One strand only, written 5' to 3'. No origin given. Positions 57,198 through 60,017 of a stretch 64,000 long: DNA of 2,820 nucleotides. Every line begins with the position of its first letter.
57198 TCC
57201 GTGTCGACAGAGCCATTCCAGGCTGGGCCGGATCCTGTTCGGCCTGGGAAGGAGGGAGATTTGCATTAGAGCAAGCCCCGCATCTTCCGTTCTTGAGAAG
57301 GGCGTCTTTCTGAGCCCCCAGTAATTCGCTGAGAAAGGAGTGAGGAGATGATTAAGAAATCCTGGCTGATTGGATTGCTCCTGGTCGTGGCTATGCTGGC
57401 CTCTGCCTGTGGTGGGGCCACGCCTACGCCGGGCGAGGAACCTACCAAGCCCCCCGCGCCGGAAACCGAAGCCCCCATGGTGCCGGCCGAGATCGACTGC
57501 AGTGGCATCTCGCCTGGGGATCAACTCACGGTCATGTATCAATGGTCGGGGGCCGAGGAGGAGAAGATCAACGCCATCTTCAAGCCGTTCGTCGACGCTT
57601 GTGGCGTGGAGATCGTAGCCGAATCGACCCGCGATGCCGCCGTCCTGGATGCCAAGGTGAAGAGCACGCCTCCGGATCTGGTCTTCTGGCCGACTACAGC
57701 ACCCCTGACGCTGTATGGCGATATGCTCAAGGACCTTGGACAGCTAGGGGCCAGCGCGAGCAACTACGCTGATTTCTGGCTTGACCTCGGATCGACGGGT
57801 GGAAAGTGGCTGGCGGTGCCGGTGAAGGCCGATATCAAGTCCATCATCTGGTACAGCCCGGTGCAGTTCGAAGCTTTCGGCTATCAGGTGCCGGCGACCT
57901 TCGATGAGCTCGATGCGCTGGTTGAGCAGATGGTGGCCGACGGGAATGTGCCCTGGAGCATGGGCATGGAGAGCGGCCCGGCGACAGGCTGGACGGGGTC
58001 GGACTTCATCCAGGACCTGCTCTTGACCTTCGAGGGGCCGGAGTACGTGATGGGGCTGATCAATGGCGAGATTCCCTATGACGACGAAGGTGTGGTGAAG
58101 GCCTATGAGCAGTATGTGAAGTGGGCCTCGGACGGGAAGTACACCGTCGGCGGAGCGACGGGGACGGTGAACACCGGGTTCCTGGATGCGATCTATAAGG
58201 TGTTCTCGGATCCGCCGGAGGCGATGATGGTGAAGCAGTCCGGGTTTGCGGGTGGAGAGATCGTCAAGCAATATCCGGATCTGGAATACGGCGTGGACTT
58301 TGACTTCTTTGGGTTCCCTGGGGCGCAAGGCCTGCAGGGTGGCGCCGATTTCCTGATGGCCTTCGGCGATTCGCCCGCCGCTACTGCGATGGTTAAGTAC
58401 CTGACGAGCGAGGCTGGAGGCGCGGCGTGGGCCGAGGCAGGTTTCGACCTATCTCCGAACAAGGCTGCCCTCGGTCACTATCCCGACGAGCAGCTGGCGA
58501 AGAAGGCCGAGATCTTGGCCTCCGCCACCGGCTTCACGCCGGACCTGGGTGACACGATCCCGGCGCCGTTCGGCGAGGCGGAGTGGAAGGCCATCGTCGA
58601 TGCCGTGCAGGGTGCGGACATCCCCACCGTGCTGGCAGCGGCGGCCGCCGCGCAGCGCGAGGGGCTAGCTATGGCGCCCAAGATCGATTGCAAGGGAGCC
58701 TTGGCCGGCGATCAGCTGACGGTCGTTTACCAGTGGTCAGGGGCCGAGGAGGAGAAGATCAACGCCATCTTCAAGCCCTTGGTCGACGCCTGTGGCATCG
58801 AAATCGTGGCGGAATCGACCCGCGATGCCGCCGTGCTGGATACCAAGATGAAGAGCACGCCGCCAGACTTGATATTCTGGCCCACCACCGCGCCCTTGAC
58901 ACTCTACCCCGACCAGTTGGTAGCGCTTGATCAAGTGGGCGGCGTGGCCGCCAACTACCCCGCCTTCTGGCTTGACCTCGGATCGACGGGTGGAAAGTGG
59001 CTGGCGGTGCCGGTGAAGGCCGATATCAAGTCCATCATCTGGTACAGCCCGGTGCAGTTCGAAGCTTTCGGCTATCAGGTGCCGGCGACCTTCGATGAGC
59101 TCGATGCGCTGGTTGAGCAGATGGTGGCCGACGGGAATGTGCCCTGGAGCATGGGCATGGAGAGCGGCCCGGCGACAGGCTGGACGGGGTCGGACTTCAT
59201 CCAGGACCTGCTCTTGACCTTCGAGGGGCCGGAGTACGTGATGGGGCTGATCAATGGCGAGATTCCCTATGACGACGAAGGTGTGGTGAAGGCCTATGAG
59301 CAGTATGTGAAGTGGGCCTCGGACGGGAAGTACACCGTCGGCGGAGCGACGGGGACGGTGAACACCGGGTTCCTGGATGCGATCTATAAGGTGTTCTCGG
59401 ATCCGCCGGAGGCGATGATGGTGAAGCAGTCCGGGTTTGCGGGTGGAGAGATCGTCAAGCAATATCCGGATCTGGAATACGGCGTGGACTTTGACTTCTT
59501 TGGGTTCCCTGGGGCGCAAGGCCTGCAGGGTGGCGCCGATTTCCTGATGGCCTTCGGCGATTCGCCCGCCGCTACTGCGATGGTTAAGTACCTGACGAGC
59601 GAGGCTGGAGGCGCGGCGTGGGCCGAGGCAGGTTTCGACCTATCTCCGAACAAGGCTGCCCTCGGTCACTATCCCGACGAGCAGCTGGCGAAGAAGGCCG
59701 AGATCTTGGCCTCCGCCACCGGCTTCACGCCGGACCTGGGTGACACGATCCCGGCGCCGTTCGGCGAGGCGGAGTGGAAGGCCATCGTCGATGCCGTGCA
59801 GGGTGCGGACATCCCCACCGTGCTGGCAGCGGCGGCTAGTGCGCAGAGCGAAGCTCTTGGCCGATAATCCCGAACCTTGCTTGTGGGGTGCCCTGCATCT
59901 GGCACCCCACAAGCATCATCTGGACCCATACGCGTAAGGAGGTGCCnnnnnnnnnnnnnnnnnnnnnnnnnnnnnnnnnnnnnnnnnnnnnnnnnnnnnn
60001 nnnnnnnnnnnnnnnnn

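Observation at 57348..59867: Solute-binding protein gene is an in-frame tandem duplication with an 872-nt perfect repeat next to a diverged segment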

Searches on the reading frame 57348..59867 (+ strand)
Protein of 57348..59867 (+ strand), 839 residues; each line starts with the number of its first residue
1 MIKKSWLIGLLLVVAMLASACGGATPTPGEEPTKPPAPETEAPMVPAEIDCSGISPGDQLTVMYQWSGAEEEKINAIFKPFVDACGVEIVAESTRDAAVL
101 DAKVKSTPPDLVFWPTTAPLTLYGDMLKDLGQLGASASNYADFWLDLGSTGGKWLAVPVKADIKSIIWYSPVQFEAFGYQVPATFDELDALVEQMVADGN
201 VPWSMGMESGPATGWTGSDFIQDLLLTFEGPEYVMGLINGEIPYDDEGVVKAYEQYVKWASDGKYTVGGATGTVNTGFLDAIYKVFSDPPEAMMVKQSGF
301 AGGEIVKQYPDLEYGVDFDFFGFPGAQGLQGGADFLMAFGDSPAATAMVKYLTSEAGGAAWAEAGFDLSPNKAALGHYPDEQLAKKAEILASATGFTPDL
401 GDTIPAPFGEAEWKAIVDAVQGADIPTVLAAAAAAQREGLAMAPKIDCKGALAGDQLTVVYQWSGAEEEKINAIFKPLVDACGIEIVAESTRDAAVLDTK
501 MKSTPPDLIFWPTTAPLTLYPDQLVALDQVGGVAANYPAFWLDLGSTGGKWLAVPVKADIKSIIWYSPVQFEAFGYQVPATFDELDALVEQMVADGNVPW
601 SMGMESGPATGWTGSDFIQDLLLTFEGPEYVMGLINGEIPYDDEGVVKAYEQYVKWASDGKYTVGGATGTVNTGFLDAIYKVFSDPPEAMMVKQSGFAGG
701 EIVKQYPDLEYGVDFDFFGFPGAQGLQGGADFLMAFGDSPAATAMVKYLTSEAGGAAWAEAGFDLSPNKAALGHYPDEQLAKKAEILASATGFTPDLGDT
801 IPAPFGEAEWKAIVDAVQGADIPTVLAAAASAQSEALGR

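Call 4: search_protein_families(library=pfam, proteins=[window:57348-59867:+], max_evalue=0.01)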
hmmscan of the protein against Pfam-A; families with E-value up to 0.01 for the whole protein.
window:57348-59867:+ (839 aa): 1 family
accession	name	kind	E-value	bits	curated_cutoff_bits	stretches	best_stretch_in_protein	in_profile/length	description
PF13531.11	SBP_bac_11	-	0.00053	20.3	25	0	341-366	201-226/227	Bacterial extracellular solute-binding protein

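Call 5: search_protein_families(library=ncbifam, proteins=[window:57348-59867:+], max_evalue=0.01)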
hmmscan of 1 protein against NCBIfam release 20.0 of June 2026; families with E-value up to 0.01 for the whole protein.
window:57348-59867:+ (839 aa): 4 families
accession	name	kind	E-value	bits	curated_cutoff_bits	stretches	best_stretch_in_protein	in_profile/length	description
TIGR03851.1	chitin_NgcE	equivalog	8e-13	48.1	399.65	2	564-606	165-208/450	N-acetylglucosamine/diacetylchitobiose ABC transporter substrate-binding protein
NF040930.1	ABC_arch_GlcS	equivalog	1.1e-10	41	500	2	545-650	107-209/444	glucose ABC transporter substrate-binding protein GlcS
TIGR03850.1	bind_CPR_0540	equivalog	0.00023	19.9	299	0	167-260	163-251/437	carbohydrate ABC transporter substrate-binding protein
TIGR03477.1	DMSO_red_II_gam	subfamily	0.0018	17.7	169.85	0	39-115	39-114/206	DMSO reductase family type II enzyme, heme b subunit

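Call 6: find_homologous_proteins(query=window:57348-59867:+, max_evalue=0.00001)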
Query window:57348-59867:+ (839 aa): 424 proteins with E <= 0.00001 among 8000 candidates; the best 120 are listed.
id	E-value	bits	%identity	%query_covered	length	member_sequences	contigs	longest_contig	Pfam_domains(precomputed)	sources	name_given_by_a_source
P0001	0.0e+0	1789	95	100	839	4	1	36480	PF13531.12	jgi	-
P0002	0.0e+0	1674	88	100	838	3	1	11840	-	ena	-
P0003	0.0e+0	1473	78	98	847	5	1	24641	-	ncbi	-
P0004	0.0e+0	1469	79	94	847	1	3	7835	-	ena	-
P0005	0.0e+0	1440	79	93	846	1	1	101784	-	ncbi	-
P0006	0.0e+0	1420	76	100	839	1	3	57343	-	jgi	jgi:alpha-glucoside transport system substrate-binding protein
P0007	0.0e+0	1412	75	99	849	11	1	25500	-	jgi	jgi:alpha-glucoside transport system substrate-binding protein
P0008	0.0e+0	1411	77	98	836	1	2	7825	-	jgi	jgi:alpha-glucoside transport system substrate-binding protein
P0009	0.0e+0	1406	76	99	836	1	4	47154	-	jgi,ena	jgi:alpha-glucoside transport system substrate-binding protein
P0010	0.0e+0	1387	75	96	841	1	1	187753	PF01547.31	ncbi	-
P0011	0.0e+0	1379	72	98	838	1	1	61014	PF13531.12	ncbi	-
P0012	0.0e+0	1366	72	100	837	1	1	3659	-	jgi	jgi:alpha-glucoside transport system substrate-binding protein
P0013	0.0e+0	1363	75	92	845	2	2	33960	-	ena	-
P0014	0.0e+0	1361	74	93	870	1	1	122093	-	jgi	jgi:alpha-glucoside transport system substrate-binding protein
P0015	0.0e+0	1354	70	97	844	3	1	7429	-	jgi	jgi:alpha-glucoside transport system substrate-binding protein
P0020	0.0e+0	1329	70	98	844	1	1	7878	PF01547.31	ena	-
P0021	0.0e+0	1328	70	98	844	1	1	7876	PF01547.31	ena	-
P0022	0.0e+0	1324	71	100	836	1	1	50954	PF13531.12,PF01547.31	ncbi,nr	ncbi:MAG: hypothetical protein JXA25_17880 [Anaerolineales bacterium]|nr:hypothetical protein [Anaer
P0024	0.0e+0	1315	69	100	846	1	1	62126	PF01547.31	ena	-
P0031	0.0e+0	1244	68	98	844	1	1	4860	PF01547.31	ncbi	-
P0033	0.0e+0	1227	65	100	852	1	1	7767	PF01547.31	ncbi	-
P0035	0.0e+0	1202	65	98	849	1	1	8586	PF01547.31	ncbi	-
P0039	0.0e+0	1183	67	92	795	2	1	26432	PF01547.31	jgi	-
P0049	0.0e+0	1150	62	100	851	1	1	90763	PF01547.31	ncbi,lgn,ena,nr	ncbi:MAG: carbohydrate ABC transporter substrate-binding protein [Chloroflexi bacterium]|nr:carbohyd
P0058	0.0e+0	1071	62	93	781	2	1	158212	PF13416.12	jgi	jgi:alpha-glucoside transport system substrate-binding protein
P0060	0.0e+0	1038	60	92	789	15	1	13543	PF13416.12,PF01547.31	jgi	jgi:alpha-glucoside transport system substrate-binding protein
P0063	9.2e-264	896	74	63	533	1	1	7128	PF13531.12,PF01547.31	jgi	jgi:alpha-glucoside transport system substrate-binding protein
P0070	1.0e-227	776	48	98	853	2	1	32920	PF13531.12,PF13416.12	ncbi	ncbi:MAG: ABC transporter substrate-binding protein [Anaerolineales bacterium]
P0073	8.1e-224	763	46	99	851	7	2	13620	PF13531.12,PF13416.12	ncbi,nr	ncbi:MAG: extracellular solute-binding protein [Anaerolineales bacterium]|nr:extracellular solute-bi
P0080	2.3e-220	752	46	98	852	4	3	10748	PF13531.12,PF13416.12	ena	-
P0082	2.0e-215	736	47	98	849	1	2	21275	PF13531.12,PF13416.12,PF01547.31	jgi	jgi:alpha-glucoside transport system substrate-binding protein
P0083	8.2e-213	727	48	94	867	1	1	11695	PF13416.12,PF01547.31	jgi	jgi:alpha-glucoside transport system substrate-binding protein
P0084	9.0e-213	727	47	93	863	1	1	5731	PF13531.12,PF13416.12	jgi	jgi:alpha-glucoside transport system substrate-binding protein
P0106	1.8e-182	627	67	47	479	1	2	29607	PF01547.31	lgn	-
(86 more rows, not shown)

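Call 12: find_encoding_contigs(protein=window:57348-59867:+, flank=3000, max_places=5)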
Protein window:57348-59867:+ (839 aa): no gene with exactly this product is on record in the collection.

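Call 13: find_related_loci(query=window:57348-59867:+, collection=genome_contigs, flank=6000)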
Query window:57348-59867:+ (839 aa) in genome_contigs; peptide patterns used: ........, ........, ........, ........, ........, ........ (x = any residue, [..] = any of these).
199 stretches matched a pattern; 171 encode a relative of the query (tblastn E <= 1e-3); the best 80 are kept; 80 distinct loci.
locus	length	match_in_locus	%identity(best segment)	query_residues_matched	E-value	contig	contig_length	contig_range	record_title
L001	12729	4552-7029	75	10-839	0e+0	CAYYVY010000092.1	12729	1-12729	MAG TPA_asm: uncultured Anaerolineaceae bacterium isolate SRP214966_co2_133 genome assembly, contig: NODE_8226_length_12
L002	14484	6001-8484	76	1-821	0e+0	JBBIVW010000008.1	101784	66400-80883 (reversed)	MAG: Anaerolineae bacterium isolate RSS170216_bin_86 NODE_248_length_101784_cov_16.533142, whole genome shotgun sequence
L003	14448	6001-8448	71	10-822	0e+0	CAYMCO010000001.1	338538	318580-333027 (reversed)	MAG TPA_asm: uncultured Anaerolineaceae bacterium isolate SRP323688_co1_47 genome assembly, contig: NODE_36_length_33853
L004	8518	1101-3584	67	3-822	0e+0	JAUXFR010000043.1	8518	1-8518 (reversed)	MAG: Anaerolineae bacterium isolate CSMAG_2908 CSMAG_2908_k117_6069938_length_8518_cov_16.9810, whole genome shotgun seq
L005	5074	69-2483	68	36-838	0e+0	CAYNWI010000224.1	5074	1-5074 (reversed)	MAG TPA_asm: uncultured Anaerolineae bacterium isolate binchicken_co196_404 genome assembly, contig: NODE_22929_length_5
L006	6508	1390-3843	68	20-838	0e+0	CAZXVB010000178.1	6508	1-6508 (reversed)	MAG TPA_asm: uncultured Anaerolineales bacterium isolate binchicken_co256_477 genome assembly, contig: NODE_35945_length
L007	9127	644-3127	63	17-839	0e+0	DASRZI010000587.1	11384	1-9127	MAG TPA_asm: Candidatus Zixiibacteriota bacterium isolate SMAG_U14180 k141_4808956, whole genome shotgun sequence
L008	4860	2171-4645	68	1-820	0e+0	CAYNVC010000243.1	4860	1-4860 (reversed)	MAG TPA_asm: uncultured Anaerolineales bacterium isolate binchicken_co67_58 genome assembly, contig: NODE_21613_length_4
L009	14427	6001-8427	64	27-839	0e+0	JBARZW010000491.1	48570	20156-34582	MAG: Candidatus Promineifilaceae bacterium isolate MFD12960_ilm_asm_bin17 k127_198587, whole genome shotgun sequence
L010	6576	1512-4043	62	1-837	0e+0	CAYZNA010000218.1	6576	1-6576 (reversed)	MAG TPA_asm: uncultured Anaerolineales bacterium isolate binchicken_co232_135 genome assembly, contig: NODE_21986_length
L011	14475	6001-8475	64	15-837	0e+0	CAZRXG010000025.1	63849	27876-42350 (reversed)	MAG TPA_asm: uncultured Anaerolineae bacterium isolate binchicken_co178_148 genome assembly, contig: NODE_842_length_638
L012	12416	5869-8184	73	49-819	0e+0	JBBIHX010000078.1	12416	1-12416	MAG: Caldilineae bacterium isolate BR1S70218_bin_124 NODE_5278_length_12416_cov_10.976944, whole genome shotgun sequence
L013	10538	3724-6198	63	1-821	0e+0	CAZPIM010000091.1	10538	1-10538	MAG TPA_asm: uncultured Anaerolineaceae bacterium isolate SRP302447_co2_99 genome assembly, contig: NODE_17706_length_10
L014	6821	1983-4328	65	48-822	0e+0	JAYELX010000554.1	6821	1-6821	MAG: Chloroflexota bacterium isolate MAG096 MAG096_554, whole genome shotgun sequence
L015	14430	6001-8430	62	7-822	0e+0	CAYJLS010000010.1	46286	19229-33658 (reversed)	MAG TPA_asm: uncultured Anaerolineaceae bacterium isolate ERP124720_co1_70 genome assembly, contig: NODE_1105_length_462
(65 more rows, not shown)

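Call 16: find_encoding_contigs(protein=P0001, flank=6000, max_places=3)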
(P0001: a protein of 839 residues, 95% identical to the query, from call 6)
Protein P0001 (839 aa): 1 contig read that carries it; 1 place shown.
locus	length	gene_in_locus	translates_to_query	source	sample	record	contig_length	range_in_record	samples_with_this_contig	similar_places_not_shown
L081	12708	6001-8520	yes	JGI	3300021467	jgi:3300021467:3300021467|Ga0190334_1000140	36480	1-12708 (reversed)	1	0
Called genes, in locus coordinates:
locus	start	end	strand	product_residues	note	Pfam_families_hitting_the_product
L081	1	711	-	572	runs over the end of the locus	PF01590:GAF, PF13185:GAF_2, PF13492:GAF_3 (weak), PF07730:HisKA_3, PF13581:HATPase_c_2 (faint), PF02518:HATPase_c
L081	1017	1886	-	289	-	PF00950:ABC-3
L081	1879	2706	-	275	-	PF00005:ABC_tran, PF13304:AAA_21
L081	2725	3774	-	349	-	PF01297:ZnuA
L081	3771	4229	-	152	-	PF01475:FUR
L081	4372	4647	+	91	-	-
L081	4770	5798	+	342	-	PF00356:LacI, PF00532:Peripla_BP_1, PF13407:Peripla_BP_4 (weak), PF13377:Peripla_BP_3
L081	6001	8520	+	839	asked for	PF13531:SBP_bac_11 (faint)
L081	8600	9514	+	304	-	PF00528:BPD_transp_1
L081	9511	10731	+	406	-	PF00528:BPD_transp_1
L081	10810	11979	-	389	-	-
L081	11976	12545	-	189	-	PF00702:Hydrolase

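Call 17: find_encoding_contigs(protein=P0002, flank=6000, max_places=3)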
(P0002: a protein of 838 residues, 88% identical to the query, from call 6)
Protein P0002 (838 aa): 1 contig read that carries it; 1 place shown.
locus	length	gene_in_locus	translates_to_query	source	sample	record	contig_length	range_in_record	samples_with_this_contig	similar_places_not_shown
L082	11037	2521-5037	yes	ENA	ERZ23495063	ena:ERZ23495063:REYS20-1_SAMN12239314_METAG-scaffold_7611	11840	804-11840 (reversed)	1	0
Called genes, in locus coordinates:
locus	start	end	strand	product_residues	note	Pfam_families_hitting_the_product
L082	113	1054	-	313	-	PF02129:Peptidase_S15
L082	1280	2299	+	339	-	PF00356:LacI, PF00532:Peripla_BP_1, PF13407:Peripla_BP_4 (weak), PF13377:Peripla_BP_3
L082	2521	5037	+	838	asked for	-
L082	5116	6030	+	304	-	PF00528:BPD_transp_1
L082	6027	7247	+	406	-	PF00528:BPD_transp_1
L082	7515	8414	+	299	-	PF04055:Radical_SAM (weak)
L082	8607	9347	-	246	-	PF02463:SMC_N (faint), PF00005:ABC_tran, PF13304:AAA_21 (faint)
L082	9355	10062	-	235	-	PF00528:BPD_transp_1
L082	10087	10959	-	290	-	PF12849:PBP_like_2, PF01547:SBP_bac_1 (faint), PF13531:SBP_bac_11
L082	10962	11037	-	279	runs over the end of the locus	PF00561:Abhydrolase_1, PF12146:Hydrolase_4, PF12697:Abhydrolase_6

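Call 47: predict_structure(alignment_id=A1)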
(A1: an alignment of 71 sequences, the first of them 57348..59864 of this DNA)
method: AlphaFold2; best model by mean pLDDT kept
length: 839 residues; sequences in the alignment: 71
mean_pLDDT: 88.6   pTM: 0.64
mean pLDDT of the five models: 88.6, 88.6, 87.9, 86.4, 85.9
residues with pLDDT >= 90: 557; 70-90: 214; 50-70: 36; < 50: 32
segments of 3 or more residues with pLDDT < 50: 21-45
pLDDT, mean of each block of 10 residues (from residue 1): 61 68 39 43 61 91 92 94 95 88 92 90 92 95 92 93 92 94 97 96 81 68 96 93 96 97 93 85 80 82 79 90 94 94 96 95 93 94 93 91 82 90 88 86 80 94 91 94 94 85 93 88 95 93 92 95 94 95 98 97 67 81 96 94 97 96 93 86 90 76 88 93 92 96 96 92 93 90 92 87 88 94 96 90
secondary structure, 60 per line:
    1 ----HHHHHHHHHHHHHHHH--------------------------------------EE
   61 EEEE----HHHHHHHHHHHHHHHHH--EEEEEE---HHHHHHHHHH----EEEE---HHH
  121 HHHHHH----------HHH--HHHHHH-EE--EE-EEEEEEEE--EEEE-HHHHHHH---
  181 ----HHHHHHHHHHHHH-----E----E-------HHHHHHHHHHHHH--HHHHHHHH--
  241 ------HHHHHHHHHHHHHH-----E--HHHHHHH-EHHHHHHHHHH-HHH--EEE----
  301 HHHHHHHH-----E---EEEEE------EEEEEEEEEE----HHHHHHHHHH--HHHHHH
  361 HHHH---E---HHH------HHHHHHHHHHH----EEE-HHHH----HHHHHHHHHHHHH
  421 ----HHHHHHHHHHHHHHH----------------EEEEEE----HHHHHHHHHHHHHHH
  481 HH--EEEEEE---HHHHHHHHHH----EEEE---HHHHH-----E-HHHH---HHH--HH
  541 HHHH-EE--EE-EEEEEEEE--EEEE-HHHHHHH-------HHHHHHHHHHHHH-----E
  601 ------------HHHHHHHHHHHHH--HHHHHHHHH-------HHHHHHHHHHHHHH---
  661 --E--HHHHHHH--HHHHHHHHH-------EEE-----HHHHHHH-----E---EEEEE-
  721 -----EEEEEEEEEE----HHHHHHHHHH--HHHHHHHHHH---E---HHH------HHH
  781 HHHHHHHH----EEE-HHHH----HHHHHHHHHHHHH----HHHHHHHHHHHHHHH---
elements in order (helices of 4 or more, strands of 3 or more residues): H5-20 E59-64 H69-85 E88-93 H97-106 E111-114 H118-126 H142-147 E156-163 E166-169 H171-177 H185-197 H216-228 H231-238 H247-260 H269-275 H278-287 E294-296 H301-308 E318-322 E329-338 H343-352 H355-364 H381-391 E396-398 H400-403 H408-420 H425-439 E456-461 H466-482 E485-490 H494-503 E508-511 H515-519 H527-530 H539-544 E553-560 E563-566 H568-574 H582-594 H613-625 H628-636 H644-657 H666-672 H675-683 E691-693 H699-705 E715-719 E726-735 H740-749 H752-761 H778-788 E793-795 H797-800 H805-817 H822-836

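Call 50: fold_search(model_id=the predicted structure, library=pdb)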
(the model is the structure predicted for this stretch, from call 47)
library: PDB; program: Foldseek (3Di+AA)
matches with E <= 10: 1638; with E <= 0.001: 887
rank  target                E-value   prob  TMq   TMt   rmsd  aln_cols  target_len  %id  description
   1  3oo8                  9.7e-19  1.00  0.40  0.81   3.4       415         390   21  Crystal structures and biochemical characterization of the bacterial solute receptor AcbH reveal an unprecedented exclus (released 2010-12-29)
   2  3ooa_A                1.9e-18  1.00  0.39  0.80   3.5       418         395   20  Crystal structures and biochemical characterization of the bacterial solute receptor AcbH reveal an unprecedented excl (released 2010-12-29)
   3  2b3b_A                2.7e-18  1.00  0.35  0.66   5.5       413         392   19  Thermus thermophilus Glucose/Galactose Binding Protein With Bound Glucose (released 2006-07-18)
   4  3oo7                  3.5e-18  1.00  0.39  0.81   3.5       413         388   21  Crystal structures and biochemical characterization of the bacterial solute receptor AcbH reveal an unprecedented exclus (released 2010-12-29)
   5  3oo9_A                4.8e-18  1.00  0.40  0.81   3.6       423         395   20  Crystal structures and biochemical characterization of the bacterial solute receptor AcbH reveal an unprecedented excl (released 2010-12-29)
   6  5xpj_A                9.0e-18  1.00  0.36  0.72   4.7       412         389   20  Crystal Structure of Periplasmic glucose binding protein ppGBP deletion mutant- Del-ppGBP (released 2018-10-10)
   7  2b3b_B                1.6e-17  1.00  0.35  0.67   5.6       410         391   19  Thermus thermophilus Glucose/Galactose Binding Protein With Bound Glucose (released 2006-07-18)
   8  5xpj_B                1.9e-17  1.00  0.37  0.73   4.6       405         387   20  Crystal Structure of Periplasmic glucose binding protein ppGBP deletion mutant- Del-ppGBP (released 2018-10-10)
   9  3oo6_A                3.5e-17  1.00  0.35  0.67   5.2       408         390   20  Crystal structures and biochemical characterization of the bacterial solute receptor AcbH reveal an unprecedented excl (released 2010-12-29)
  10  4r2b_A                1.4e-16  1.00  0.35  0.66   5.7       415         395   18  Crystal structure of sugar transporter Oant_3817 from Ochrobactrum anthropi, target EFI-510528, with bound glucose (released 2014-08-27)
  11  5dvf_A                1.6e-16  1.00  0.37  0.73   4.6       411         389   18  Crystal structure of unliganded periplasmic glucose binding protein (ppGBP) from P. putida CSV86 (released 2016-02-17)
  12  7eho_B                2.5e-16  1.00  0.39  0.75   4.0       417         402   18  Chitin oligosaccharide binding protein (released 2021-07-07)
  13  8xba_A                2.9e-16  1.00  0.35  0.66   5.6       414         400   19  The substrate binding protein of an ABC transporter in complex with beta-1,4-xylobiose (released 2024-12-11)
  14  7eho_A                3.6e-16  1.00  0.38  0.73   4.4       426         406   17  Chitin oligosaccharide binding protein (released 2021-07-07)
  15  5dvj_A                3.6e-16  1.00  0.34  0.62   6.1       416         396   18  Crystal structure of galactose complexed periplasmic glucose binding protein (ppGBP) from P. putida CSV86 (released 2016-02-17)
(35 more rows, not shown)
